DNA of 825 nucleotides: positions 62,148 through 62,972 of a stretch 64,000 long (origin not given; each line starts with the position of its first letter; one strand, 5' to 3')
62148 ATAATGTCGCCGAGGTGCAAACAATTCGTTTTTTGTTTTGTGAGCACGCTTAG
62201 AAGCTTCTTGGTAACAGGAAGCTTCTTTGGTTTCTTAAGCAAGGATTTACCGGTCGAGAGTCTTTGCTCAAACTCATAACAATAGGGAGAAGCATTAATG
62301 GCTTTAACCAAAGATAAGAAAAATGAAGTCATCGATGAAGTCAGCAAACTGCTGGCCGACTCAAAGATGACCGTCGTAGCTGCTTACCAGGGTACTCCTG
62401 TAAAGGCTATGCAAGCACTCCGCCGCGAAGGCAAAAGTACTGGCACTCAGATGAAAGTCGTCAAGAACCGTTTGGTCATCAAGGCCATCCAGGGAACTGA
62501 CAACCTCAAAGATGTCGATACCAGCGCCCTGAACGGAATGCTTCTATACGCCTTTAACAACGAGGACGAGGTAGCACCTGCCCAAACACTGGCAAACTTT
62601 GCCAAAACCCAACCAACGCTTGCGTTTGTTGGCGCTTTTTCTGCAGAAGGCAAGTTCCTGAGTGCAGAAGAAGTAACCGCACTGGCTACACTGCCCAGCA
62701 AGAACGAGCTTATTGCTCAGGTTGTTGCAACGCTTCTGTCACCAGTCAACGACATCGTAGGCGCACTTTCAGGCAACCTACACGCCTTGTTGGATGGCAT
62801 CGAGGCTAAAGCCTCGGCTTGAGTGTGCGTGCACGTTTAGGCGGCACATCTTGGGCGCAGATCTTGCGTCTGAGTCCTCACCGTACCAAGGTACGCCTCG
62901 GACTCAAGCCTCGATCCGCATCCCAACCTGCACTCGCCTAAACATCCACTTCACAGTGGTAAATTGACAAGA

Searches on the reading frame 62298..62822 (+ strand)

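Call 18: search_protein_families(library=pfam, proteins=[window:62298-62822:+], max_evalue=0.00001)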
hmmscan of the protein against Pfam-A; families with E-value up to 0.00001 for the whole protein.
window:62298-62822:+ (174 aa): 1 family
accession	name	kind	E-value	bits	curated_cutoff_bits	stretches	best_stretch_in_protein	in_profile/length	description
PF00466.25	Ribosomal_L10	-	3.5e-20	72.4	22.8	1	4-103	2-100/100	Ribosomal protein L10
